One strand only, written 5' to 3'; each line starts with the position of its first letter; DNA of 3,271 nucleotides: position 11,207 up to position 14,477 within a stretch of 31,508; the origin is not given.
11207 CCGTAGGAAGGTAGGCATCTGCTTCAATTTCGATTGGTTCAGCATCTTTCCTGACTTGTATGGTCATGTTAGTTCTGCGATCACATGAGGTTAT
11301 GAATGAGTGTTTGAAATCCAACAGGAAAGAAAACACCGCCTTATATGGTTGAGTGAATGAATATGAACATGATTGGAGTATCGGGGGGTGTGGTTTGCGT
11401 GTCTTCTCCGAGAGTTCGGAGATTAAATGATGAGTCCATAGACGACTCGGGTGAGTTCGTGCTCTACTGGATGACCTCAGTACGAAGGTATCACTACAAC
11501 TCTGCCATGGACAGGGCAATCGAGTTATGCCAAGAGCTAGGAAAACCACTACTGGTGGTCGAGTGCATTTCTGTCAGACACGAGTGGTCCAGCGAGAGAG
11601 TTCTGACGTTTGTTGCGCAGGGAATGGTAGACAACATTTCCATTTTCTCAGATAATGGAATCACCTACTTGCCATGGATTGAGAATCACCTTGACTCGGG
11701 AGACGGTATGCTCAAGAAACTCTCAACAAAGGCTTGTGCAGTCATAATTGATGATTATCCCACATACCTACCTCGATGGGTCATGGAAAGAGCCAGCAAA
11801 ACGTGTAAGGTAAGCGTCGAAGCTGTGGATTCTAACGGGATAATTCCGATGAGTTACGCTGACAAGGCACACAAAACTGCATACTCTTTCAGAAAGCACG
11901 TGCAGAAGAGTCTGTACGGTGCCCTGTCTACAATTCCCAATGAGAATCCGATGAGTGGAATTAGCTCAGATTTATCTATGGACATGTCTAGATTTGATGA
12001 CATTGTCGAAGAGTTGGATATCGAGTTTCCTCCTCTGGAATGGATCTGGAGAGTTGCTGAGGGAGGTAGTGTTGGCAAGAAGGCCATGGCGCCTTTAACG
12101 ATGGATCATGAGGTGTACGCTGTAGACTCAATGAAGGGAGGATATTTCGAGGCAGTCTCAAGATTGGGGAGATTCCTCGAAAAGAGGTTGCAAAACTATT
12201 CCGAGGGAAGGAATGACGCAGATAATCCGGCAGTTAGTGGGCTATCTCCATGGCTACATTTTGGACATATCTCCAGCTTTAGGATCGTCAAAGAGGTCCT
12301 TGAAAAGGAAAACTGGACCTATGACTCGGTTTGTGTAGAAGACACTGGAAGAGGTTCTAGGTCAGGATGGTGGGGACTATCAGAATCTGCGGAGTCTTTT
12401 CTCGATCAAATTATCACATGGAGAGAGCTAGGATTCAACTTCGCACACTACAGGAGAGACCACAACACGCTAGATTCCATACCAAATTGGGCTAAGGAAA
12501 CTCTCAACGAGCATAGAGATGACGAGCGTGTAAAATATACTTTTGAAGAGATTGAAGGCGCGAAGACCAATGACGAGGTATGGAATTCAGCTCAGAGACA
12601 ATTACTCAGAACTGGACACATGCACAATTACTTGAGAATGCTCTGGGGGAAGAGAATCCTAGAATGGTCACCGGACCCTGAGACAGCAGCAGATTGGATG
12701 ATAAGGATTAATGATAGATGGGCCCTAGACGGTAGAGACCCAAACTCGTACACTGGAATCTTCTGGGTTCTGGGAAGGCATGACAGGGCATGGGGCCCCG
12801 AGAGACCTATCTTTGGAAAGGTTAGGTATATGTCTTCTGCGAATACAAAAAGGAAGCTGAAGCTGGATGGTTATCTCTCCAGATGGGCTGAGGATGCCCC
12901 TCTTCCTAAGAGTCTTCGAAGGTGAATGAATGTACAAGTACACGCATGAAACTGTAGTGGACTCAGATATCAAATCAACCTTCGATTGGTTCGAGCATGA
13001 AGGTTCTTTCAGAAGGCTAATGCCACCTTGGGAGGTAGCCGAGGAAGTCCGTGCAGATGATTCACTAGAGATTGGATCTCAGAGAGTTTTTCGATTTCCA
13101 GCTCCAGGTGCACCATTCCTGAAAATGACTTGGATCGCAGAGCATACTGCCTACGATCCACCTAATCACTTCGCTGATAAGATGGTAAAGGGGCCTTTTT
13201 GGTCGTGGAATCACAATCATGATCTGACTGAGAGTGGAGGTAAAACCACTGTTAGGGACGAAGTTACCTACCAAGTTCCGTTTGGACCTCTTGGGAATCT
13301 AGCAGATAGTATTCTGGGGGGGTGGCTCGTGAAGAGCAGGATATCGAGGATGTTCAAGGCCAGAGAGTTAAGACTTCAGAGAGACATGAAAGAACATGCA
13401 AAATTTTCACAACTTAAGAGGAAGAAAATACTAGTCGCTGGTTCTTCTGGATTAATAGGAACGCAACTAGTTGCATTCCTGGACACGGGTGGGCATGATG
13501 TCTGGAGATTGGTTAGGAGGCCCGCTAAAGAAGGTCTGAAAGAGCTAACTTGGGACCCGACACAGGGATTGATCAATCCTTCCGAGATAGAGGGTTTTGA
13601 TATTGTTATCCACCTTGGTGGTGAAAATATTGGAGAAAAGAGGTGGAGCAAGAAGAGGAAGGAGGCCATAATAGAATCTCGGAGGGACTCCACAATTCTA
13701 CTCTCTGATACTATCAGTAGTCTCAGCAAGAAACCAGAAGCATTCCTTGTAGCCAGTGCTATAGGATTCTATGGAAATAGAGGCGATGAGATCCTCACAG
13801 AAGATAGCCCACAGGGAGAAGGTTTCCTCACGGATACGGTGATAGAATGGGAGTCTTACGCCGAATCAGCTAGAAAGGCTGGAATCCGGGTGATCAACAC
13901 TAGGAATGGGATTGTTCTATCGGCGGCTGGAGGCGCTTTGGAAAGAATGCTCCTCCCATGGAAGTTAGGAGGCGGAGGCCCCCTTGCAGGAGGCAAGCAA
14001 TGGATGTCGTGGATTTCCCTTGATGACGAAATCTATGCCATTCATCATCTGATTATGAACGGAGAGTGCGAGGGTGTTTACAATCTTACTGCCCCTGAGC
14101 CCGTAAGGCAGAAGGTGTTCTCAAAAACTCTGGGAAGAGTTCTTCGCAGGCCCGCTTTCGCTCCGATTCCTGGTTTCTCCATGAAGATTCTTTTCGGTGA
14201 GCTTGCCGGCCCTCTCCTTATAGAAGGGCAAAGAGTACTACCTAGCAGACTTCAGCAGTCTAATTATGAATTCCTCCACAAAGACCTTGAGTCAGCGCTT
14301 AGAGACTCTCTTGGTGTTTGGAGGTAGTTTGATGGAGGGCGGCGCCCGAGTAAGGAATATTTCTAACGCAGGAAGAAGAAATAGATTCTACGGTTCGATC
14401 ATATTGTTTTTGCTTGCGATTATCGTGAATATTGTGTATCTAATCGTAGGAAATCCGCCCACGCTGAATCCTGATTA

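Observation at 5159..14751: Divergent ten-gene candidate light/photo-oxidative-stress module in a marine archaeon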

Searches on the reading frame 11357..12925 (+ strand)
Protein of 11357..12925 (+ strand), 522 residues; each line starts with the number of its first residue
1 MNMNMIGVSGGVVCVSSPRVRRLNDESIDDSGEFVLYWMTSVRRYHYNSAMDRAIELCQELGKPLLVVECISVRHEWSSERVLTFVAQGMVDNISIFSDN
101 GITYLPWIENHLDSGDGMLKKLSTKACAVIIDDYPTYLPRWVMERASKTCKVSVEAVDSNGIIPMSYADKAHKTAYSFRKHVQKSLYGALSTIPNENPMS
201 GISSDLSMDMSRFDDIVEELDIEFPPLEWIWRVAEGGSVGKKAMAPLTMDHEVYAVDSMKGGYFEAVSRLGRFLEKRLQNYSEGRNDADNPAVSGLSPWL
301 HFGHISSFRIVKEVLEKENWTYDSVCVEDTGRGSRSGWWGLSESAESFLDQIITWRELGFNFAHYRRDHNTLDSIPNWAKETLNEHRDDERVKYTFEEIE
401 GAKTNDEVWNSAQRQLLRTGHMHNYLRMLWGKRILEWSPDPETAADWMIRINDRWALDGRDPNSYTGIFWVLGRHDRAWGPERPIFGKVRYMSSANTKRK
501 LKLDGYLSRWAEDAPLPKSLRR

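Call 3: search_protein_families(library=pfam, proteins=[window:11357-12925:+], max_evalue=0.01)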
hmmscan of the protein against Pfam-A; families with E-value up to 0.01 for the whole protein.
window:11357-12925:+ (522 aa): 1 family
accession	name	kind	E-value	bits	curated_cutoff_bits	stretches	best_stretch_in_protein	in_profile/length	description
PF00875.24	DNA_photolyase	-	0.0064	16.9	26.6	0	35-178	1-145/164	DNA photolyase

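Call 10: search_protein_families(library=ncbifam, proteins=[window:11369-12925:+], max_evalue=0.001)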
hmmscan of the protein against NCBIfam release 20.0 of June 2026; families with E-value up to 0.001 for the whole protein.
window:11369-12925:+ (518 aa): 5 families
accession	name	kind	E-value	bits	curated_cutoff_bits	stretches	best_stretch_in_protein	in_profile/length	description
TIGR00591.1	phr2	superfamily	2.2e-108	363.5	550.05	3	338-506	284-453/453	deoxyribodipyrimidine photo-lyase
TIGR02765.1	crypto_DASH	subfamily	6.3e-09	35.2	317.05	1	201-423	183-354/431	DASH family cryptochrome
TIGR03556.1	photolyase_8HDF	exception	3e-07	29.7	884.6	1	258-425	207-352/471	deoxyribodipyrimidine photo-lyase, 8-HDF type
NF007955.0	PRK10674.1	equivalog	7.8e-06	25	506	1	254-425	200-347/472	deoxyribodipyrimidine photo-lyase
TIGR02766.1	crypt_chrom_pln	subfamily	2.3e-05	23.4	603.85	1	257-311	206-260/480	cryptochrome photoreceptor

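Call 92: search_solved_structures(query=window:11369-12922:+, max_evalue=1e-10)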
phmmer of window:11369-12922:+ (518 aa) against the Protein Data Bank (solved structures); distinct sequences matched with E-value up to 1e-10: 6.
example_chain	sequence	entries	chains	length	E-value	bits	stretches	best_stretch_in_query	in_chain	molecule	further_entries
8oet_A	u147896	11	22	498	4.1e-68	233.2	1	11-507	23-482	Deoxyribodipyrimidine photo-lyase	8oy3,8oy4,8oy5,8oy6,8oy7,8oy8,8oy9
2xry_A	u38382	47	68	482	3.8e-67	230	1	15-506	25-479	DEOXYRIBODIPYRIMIDINE PHOTOLYASE | DNA photolyase | Deoxyribodipyrimidine photo-lyase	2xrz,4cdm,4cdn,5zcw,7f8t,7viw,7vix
5o8d_A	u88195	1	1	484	5.5e-67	229.5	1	11-506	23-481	Deoxyribodipyrimidine photolyase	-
5o8e_A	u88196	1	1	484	2.3e-66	227.4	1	11-506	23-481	Deoxyribodipyrimidine photolyase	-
5o86_A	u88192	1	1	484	2.3e-66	227.4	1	11-506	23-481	Deoxyribodipyrimidine photolyase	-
3umv_A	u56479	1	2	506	1.3e-57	198.5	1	249-505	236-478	Deoxyribodipyrimidine photo-lyase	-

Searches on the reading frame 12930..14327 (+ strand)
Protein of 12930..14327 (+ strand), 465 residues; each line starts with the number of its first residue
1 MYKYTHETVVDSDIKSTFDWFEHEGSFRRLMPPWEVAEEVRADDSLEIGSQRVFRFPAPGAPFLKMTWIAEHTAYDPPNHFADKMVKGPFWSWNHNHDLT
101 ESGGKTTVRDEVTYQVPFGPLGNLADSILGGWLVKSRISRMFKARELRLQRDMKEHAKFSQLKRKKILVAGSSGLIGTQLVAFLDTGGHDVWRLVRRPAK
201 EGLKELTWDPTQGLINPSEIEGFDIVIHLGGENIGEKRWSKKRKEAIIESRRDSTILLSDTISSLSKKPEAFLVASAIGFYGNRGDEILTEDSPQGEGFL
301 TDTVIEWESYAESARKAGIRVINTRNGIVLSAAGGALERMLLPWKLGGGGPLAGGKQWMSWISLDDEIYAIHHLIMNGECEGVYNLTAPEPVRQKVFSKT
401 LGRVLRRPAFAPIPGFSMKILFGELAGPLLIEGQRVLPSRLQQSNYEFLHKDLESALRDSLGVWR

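Call 3: search_protein_families(library=pfam, proteins=[window:12930-14327:+], max_evalue=0.01)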
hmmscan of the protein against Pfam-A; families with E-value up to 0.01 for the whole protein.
window:12930-14327:+ (465 aa): 5 families
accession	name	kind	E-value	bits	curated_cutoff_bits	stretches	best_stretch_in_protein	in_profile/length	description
PF08338.16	DUF1731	-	7.5e-16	58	27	1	413-459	1-46/47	Domain of unknown function (DUF1731)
PF01370.27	Epimerase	-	1.9e-14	54.1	20.9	1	167-386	1-239/240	NAD dependent epimerase/dehydratase family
PF03364.25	Polyketide_cyc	-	0.0026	18.4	23.4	1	27-124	18-109/126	Polyketide cyclase / dehydrase and lipid transport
PF05368.20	NmrA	-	0.0027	17.8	27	1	164-206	2-45/298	NmrA-like family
PF10604.15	Polyketide_cyc2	-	0.0087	16.8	27.4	0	1-132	1-124/142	Polyketide cyclase / dehydrase and lipid transport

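Call 10: search_protein_families(library=ncbifam, proteins=[window:12930-14327:+], max_evalue=0.001)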
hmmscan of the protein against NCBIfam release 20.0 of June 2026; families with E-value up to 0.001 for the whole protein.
window:12930-14327:+ (465 aa): 3 families
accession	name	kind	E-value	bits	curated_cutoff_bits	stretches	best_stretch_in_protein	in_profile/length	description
TIGR01777.1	yfcH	hypoth_equivalog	6.9e-91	304.9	207.35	1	167-457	1-292/292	TIGR01777 family oxidoreductase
NF050030.1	thlkprotThyD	equivalog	3.6e-73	246.4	400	1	166-459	2-303/305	thylakoid membrane protein ThyD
NF058621.1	DiazavRedAvaA7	equivalog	3.5e-06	26.9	400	1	166-201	2-37/304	3-diazoavenalumate denitrifying reductase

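Call 93: search_solved_structures(query=window:12930-14324:+, max_evalue=0.00001)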
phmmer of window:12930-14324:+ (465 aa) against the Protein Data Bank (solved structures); distinct sequences matched with E-value up to 0.00001: 2.
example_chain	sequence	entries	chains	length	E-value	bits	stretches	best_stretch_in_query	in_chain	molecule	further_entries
3oh8_A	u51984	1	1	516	7.9e-60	206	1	17-462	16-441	Nucleoside-diphosphate sugar epimerase (SulA family)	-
4b4o_A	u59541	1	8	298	5.7e-46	160.3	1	166-459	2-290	EPIMERASE FAMILY PROTEIN SDR39U1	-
